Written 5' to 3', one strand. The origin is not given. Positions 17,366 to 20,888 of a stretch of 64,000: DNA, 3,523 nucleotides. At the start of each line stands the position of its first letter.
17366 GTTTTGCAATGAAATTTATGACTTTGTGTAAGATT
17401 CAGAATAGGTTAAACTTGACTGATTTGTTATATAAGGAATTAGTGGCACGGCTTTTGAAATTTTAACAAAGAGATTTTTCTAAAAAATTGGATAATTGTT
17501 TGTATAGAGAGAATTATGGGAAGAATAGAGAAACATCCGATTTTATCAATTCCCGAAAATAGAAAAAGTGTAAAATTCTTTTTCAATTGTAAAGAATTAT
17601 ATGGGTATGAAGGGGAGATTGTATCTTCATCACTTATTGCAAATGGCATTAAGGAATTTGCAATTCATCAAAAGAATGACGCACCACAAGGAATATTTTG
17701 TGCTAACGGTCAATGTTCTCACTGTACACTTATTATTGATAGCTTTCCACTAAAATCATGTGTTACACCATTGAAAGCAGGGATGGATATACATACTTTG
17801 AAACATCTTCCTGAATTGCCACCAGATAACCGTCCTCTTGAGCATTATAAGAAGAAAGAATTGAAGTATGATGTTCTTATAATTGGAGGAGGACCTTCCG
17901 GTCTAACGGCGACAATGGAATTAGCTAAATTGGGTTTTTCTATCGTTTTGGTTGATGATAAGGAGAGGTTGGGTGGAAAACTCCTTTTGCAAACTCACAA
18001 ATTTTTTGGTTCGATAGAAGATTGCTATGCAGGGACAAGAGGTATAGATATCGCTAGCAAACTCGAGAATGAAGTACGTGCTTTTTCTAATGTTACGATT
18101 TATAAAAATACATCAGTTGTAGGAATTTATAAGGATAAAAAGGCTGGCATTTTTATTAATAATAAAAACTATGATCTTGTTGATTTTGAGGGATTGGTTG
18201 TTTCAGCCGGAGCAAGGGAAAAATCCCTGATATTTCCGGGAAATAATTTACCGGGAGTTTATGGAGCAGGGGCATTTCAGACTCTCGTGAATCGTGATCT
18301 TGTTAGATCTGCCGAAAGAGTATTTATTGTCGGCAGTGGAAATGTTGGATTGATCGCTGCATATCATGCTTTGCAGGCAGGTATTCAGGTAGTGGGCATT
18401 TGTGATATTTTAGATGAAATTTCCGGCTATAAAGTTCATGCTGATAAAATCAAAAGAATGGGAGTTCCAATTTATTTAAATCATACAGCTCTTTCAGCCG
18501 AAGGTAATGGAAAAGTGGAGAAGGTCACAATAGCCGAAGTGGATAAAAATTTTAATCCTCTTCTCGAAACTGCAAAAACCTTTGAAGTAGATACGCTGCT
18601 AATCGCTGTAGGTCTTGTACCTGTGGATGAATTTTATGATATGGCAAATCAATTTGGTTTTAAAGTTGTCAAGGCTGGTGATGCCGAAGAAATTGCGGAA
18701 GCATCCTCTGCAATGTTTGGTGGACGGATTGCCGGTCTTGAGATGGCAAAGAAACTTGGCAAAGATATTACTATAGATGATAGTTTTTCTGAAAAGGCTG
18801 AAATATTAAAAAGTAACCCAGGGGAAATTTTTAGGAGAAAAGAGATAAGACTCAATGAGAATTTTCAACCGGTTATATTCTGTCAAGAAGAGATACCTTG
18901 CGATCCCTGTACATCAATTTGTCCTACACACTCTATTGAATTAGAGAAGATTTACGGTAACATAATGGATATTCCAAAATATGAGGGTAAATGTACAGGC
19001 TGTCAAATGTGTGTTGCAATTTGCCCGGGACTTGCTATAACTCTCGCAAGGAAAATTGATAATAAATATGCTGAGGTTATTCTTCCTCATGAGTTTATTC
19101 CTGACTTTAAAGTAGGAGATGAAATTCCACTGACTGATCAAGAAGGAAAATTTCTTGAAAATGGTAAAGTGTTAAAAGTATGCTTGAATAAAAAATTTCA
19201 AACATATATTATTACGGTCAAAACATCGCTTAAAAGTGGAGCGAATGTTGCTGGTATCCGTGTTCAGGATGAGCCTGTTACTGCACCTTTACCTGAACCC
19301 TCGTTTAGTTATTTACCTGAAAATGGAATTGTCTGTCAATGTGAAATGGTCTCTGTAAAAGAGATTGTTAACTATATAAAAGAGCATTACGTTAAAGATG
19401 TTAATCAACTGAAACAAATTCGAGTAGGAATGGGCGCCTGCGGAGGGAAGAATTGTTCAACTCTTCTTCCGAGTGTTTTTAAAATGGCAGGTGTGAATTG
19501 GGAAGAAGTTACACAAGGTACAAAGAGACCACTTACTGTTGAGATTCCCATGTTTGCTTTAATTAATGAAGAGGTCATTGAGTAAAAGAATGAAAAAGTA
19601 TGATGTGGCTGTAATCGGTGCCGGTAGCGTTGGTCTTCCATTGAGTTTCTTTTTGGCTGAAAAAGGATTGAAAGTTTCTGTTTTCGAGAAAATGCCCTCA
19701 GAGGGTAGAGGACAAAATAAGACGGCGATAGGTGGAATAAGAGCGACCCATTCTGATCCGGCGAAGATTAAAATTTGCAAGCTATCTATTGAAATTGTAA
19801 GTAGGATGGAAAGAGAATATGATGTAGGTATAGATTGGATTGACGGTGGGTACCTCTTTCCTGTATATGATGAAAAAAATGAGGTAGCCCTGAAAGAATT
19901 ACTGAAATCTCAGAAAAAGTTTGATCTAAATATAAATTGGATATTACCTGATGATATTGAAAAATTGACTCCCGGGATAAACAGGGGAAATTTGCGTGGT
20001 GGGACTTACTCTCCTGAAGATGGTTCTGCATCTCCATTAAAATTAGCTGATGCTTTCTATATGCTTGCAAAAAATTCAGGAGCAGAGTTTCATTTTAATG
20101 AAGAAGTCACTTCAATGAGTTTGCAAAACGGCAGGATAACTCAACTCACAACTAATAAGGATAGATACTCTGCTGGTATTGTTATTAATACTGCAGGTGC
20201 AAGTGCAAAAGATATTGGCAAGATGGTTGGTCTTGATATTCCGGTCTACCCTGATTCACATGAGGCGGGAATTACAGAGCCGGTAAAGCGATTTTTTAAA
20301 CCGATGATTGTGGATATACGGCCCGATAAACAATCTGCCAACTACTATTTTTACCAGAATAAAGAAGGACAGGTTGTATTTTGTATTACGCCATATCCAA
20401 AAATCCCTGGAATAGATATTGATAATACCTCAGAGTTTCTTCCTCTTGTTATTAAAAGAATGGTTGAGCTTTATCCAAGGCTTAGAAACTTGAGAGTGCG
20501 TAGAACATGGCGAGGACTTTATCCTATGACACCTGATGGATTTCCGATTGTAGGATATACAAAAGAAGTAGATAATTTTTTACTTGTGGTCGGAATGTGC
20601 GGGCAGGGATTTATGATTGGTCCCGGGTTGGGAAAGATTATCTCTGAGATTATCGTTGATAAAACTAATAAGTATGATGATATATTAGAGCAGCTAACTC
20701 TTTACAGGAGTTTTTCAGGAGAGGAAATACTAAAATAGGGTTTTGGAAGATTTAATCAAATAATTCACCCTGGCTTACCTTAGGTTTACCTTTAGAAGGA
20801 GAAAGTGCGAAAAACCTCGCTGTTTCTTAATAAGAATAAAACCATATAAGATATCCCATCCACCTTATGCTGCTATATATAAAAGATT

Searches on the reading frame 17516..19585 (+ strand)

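Call 9: search_protein_families(library=pfam, proteins=[window:17516-19585:+], max_evalue=0.001)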
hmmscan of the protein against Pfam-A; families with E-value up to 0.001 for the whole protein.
window:17516-19585:+ (689 aa): 21 families
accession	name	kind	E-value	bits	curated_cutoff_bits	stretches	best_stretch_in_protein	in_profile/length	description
PF07992.20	Pyr_redox_2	-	3.6e-24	86.1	26.1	1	118-384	1-251/291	Pyridine nucleotide-disulphide oxidoreductase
PF13510.11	Fer2_4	-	3.9e-16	59.3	22.8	1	17-95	2-80/82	2Fe-2S iron-sulfur cluster binding domain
PF03486.20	HI0933_like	-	4.4e-12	46.4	50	1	119-158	2-41/244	HI0933-like protein Rossmann domain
PF01266.30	DAO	-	5.9e-10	39.6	27.9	1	119-153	1-35/353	FAD dependent oxidoreductase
PF13450.12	NAD_binding_8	-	3.4e-09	37.3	21.9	1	122-156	1-35/68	NAD(P)-binding Rossmann-like domain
PF12831.13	FAD_oxidored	-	3.5e-09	36.9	27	1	119-156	1-38/416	FAD dependent oxidoreductase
PF00070.33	Pyr_redox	-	1.1e-08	35.9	22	1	268-340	1-80/82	Pyridine nucleotide-disulphide oxidoreductase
PF01494.25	FAD_binding_3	-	1.3e-08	34.9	22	1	117-149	1-33/349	FAD binding domain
PF01262.27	AlaDh_PNT_C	-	6e-08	32.8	23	0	376-434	9-70/214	Alanine dehydrogenase/PNT, C-terminal domain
PF00890.30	FAD_binding_2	-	3.3e-07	30.3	20.4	1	119-155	1-37/414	FAD binding domain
PF04324.20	Fer2_BFD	-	2.7e-06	28.1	26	1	605-648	1-41/50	BFD-like [2Fe-2S] binding domain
PF01946.23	Thi4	-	3.6e-06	26.8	26.2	1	117-156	17-57/235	Thi4 family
PF01134.28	GIDA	-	4.2e-06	26.5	22.1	0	119-191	1-60/391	Glucose inhibited division protein A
PF13738.12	Pyr_redox_3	-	9.1e-06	25.6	30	0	121-153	1-33/305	Pyridine nucleotide-disulphide oxidoreductase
PF12838.12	Fer4_7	-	0.00023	22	27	1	462-504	5-49/52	4Fe-4S dicluster domain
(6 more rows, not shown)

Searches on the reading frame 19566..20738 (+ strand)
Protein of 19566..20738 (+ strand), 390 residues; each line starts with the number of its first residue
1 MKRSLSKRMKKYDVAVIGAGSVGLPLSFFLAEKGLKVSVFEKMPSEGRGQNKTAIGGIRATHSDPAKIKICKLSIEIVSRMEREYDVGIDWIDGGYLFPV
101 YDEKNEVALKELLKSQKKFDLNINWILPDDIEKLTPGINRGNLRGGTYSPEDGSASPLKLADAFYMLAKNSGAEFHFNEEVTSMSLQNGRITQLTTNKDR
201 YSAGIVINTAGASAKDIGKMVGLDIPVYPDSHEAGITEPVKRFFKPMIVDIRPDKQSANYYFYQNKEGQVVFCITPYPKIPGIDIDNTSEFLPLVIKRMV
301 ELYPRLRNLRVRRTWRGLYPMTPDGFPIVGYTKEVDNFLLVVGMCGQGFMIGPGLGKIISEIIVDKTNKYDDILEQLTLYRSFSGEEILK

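Call 9: search_protein_families(library=pfam, proteins=[window:19566-20738:+], max_evalue=0.001)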
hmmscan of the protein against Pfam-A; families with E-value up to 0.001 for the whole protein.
window:19566-20738:+ (390 aa): 7 families
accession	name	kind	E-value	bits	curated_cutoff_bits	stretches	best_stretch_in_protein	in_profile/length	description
PF01266.30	DAO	-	3.9e-59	201.4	27.9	1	13-361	1-352/353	FAD dependent oxidoreductase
PF03486.20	HI0933_like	-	1.2e-07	31.9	50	1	13-64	2-53/244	HI0933-like protein Rossmann domain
PF07992.20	Pyr_redox_2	-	5.5e-07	29.7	26.1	0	12-112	1-90/291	Pyridine nucleotide-disulphide oxidoreductase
PF01946.23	Thi4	-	9.6e-06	25.4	26.2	1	10-50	16-57/235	Thi4 family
PF01494.25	FAD_binding_3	-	8.5e-05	22.4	22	1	11-45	1-35/349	FAD binding domain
PF00070.33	Pyr_redox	-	0.0001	23.2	22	0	14-47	2-35/82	Pyridine nucleotide-disulphide oxidoreductase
PF00890.30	FAD_binding_2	-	0.00012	21.9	20.4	1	13-66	1-53/414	FAD binding domain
